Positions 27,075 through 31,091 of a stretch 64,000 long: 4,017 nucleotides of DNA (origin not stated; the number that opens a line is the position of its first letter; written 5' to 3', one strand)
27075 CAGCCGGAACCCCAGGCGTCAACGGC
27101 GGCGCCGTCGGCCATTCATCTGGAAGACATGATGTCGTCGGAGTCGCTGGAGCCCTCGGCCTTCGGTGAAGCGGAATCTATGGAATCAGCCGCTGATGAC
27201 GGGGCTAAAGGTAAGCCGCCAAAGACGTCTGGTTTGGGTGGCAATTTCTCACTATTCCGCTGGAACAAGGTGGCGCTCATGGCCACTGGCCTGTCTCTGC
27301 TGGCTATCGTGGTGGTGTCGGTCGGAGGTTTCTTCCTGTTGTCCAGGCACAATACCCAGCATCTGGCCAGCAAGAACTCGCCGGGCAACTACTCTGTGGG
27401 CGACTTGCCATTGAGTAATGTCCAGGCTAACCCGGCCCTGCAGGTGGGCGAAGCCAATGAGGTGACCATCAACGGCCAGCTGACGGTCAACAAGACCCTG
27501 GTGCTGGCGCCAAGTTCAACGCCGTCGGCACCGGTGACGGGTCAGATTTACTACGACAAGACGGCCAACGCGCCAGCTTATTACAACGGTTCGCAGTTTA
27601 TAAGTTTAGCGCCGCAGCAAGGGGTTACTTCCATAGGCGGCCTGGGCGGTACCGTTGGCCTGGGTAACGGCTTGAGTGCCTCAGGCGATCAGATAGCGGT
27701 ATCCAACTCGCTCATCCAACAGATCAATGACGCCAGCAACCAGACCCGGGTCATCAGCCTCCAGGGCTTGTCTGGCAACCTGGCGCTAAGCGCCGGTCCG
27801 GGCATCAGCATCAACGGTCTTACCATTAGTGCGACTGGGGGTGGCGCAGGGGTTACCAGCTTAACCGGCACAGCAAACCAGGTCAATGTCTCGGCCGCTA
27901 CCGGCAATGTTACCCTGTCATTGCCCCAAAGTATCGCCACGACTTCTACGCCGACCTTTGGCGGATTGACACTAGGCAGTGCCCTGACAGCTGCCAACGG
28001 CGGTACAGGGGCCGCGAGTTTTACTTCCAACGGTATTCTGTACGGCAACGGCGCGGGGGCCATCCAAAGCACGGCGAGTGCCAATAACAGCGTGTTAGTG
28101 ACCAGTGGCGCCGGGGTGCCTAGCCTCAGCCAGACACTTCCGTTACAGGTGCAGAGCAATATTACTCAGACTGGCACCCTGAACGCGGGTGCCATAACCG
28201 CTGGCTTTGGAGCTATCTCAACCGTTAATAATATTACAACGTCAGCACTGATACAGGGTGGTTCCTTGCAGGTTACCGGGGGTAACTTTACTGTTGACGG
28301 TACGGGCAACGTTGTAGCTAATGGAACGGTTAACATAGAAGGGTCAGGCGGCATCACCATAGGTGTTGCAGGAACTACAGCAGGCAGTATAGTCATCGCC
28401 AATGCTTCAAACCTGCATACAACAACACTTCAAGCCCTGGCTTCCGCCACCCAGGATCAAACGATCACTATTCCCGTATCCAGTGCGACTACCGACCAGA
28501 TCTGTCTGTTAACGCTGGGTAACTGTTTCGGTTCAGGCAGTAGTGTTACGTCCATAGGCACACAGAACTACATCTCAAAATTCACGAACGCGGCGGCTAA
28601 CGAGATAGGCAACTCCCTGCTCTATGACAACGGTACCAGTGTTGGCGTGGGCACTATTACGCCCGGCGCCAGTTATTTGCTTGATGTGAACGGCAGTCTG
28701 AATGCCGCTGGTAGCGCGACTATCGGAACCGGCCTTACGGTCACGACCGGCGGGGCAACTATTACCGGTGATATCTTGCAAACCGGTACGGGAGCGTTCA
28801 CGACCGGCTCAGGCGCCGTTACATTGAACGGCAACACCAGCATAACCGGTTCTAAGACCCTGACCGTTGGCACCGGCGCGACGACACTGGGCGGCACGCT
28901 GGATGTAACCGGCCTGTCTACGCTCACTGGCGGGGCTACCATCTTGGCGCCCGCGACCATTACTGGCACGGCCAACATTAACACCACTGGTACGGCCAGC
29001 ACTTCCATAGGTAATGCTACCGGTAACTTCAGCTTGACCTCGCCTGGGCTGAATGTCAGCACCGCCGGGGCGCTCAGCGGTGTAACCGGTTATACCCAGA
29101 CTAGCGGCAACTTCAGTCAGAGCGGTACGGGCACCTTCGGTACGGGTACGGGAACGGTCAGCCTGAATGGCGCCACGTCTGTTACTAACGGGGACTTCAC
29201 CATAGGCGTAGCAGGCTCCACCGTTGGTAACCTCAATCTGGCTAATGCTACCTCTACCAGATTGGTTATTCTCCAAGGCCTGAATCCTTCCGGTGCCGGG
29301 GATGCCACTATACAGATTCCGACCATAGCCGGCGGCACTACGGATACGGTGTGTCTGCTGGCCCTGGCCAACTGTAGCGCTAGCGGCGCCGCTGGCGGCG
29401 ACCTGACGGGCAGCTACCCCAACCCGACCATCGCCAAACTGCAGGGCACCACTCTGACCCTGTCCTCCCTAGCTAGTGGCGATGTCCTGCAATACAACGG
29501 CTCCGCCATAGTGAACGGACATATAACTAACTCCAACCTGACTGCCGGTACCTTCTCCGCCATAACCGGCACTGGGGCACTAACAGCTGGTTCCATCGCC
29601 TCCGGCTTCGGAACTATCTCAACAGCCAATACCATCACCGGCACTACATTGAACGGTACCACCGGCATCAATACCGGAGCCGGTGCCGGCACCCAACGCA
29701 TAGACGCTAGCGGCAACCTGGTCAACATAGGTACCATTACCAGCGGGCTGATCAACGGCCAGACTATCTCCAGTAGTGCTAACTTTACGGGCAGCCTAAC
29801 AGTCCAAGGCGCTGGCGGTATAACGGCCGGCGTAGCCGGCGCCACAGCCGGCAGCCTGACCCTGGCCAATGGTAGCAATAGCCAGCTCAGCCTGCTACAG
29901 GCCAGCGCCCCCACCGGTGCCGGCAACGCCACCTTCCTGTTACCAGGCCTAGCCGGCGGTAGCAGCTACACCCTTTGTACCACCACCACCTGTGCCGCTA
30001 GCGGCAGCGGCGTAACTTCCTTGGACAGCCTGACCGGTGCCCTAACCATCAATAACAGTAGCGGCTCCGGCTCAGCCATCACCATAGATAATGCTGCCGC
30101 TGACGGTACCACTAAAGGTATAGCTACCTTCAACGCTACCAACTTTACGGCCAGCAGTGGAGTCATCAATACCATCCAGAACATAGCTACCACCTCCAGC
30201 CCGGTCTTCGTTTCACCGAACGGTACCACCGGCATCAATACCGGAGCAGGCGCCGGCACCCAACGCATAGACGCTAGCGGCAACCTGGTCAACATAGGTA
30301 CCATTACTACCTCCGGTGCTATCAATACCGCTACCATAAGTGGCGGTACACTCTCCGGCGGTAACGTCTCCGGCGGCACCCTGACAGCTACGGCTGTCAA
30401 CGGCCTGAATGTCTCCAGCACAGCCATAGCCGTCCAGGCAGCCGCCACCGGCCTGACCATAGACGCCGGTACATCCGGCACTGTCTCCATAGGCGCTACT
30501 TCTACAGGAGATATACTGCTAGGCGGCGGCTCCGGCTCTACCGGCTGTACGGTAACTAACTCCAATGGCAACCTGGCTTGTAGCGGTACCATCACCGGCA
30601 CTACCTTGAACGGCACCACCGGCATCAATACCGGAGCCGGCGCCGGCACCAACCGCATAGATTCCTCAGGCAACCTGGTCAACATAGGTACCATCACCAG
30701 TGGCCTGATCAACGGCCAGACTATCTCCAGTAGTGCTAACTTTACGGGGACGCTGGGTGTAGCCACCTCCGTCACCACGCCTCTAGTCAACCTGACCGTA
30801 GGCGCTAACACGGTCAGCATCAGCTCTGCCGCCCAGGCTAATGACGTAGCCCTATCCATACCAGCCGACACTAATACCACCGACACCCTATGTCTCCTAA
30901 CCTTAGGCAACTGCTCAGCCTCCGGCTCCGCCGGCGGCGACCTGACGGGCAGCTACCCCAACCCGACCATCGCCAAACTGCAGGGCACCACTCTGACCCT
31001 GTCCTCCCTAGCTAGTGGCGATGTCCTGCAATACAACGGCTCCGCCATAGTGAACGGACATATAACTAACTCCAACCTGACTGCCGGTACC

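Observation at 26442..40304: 4,620-aa N-terminally anchored fibre protein as candidate host-contact organelle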

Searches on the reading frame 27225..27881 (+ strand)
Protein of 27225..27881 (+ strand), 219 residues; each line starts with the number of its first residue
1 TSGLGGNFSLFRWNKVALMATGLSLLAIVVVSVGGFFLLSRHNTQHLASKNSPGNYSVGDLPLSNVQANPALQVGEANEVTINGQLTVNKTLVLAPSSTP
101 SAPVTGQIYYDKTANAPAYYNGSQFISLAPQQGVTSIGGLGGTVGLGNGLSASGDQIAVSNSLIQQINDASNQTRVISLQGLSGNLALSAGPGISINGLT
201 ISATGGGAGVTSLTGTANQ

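Call 64: search_protein_representatives(protein=window:27225-27881:+)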
Query: 219 residues. Proteins with E-value up to 0.001 (for the whole library): 322; up to 1e-10: 173; up to 1e-30: 33. The best 150 are listed.
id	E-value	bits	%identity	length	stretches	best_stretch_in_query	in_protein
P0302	4.4e-64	232.5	58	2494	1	7-219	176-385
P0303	3.6e-57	209.9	56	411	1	4-215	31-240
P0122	2.4e-48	181.1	51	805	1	7-205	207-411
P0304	2.5e-44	168.0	49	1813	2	8-214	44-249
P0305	2.6e-43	164.7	52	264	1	7-213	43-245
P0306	8.6e-43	163.0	44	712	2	9-206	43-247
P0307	3.5e-41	157.7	48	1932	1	8-217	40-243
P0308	4.8e-41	157.3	48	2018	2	5-205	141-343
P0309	2.7e-40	154.8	44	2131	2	7-216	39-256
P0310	3.5e-39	151.2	46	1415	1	11-219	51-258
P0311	5.3e-39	150.6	46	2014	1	8-219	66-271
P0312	1.4e-38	149.2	48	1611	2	6-205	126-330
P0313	2.1e-38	148.6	46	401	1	11-219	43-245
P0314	2.7e-38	148.3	46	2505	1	8-215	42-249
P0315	1.3e-37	146.1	41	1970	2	8-215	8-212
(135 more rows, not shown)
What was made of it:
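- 27354..27881 (+): Membrane-proximal conserved module (aa 305-480), which defines the family. It contains the phage-fibre N-terminal motif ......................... (aa 358-383). 322 representative clusters at E<=1e-3, with the match almost always starting at residue 35-90 of the hit (call 64).
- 322 representative clusters, with the match at the protein N-terminus (call 64).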

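Call 86: search_protein_families(library=phrogs, proteins=[window:27342-27881:+], max_evalue=0.01)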
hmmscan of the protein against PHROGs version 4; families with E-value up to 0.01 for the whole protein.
window:27342-27881:+ (180 aa): 4 families
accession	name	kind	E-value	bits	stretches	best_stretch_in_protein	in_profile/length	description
phrog_8309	-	unknown function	3.8e-06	27.3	1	57-98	22-63/312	-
phrog_20787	-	head and packaging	0.00011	23.2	1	57-88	30-61/67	virion structural protein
phrog_15511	-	unknown function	0.00087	19.5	1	62-94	82-114/511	-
phrog_1325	-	unknown function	0.0044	17.5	1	52-117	44-106/334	-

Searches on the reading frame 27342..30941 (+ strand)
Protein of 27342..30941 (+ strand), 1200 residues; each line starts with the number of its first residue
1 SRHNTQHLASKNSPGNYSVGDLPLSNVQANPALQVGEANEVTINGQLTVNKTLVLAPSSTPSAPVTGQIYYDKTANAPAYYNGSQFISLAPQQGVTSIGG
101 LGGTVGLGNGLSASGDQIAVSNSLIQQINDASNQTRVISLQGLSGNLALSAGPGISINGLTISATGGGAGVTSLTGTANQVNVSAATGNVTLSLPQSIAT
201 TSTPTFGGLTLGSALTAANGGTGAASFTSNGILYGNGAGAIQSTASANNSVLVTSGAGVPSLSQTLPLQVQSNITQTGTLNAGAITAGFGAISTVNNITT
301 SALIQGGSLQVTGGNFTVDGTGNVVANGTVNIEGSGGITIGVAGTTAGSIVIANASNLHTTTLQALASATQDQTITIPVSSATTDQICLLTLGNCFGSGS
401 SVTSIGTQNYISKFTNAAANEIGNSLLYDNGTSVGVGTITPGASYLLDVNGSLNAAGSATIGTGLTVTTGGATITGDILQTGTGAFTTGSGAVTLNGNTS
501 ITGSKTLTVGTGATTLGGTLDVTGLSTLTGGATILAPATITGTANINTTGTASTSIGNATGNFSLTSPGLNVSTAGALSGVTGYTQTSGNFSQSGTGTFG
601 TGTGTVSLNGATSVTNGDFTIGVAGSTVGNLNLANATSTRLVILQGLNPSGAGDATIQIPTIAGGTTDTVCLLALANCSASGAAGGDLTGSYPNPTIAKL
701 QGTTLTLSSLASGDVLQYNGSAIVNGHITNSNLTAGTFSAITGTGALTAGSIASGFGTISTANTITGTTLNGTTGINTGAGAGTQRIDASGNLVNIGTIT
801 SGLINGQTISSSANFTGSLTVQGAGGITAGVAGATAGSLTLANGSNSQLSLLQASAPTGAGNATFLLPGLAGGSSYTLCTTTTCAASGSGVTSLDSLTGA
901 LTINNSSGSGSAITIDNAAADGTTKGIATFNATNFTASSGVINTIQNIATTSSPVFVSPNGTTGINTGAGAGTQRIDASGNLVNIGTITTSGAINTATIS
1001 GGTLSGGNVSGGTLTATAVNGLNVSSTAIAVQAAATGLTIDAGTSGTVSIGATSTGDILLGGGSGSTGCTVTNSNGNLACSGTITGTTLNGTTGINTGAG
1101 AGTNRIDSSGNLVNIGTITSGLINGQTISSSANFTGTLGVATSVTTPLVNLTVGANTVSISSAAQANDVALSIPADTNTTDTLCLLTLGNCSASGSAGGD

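Call 101: search_dna_similar(query=window:27342-30941:+, collection=phages, mode=protein, max_rows=12)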
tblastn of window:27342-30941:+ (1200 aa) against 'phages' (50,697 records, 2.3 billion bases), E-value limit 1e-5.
No match.

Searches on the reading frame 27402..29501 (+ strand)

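Call 8: search_protein_families(library=pfam, proteins=[window:27402-29501:+], max_evalue=1)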
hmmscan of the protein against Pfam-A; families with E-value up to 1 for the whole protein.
window:27402-29501:+ (700 aa): 0 families

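Call 9: search_protein_families(library=ncbifam, proteins=[window:27402-29501:+], max_evalue=1)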
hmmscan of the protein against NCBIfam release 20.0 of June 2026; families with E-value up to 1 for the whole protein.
window:27402-29501:+ (700 aa): 0 families

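Call 19: search_protein_families(library=phrogs, proteins=[window:27402-29501:+], max_evalue=0.1)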
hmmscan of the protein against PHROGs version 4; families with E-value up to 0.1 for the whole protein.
window:27402-29501:+ (700 aa): 2 families
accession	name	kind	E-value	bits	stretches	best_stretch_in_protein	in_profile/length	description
phrog_8309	-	unknown function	3.2e-05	24.2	1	38-157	23-129/312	-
phrog_20787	-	head and packaging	0.00055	21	1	38-68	31-61/67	virion structural protein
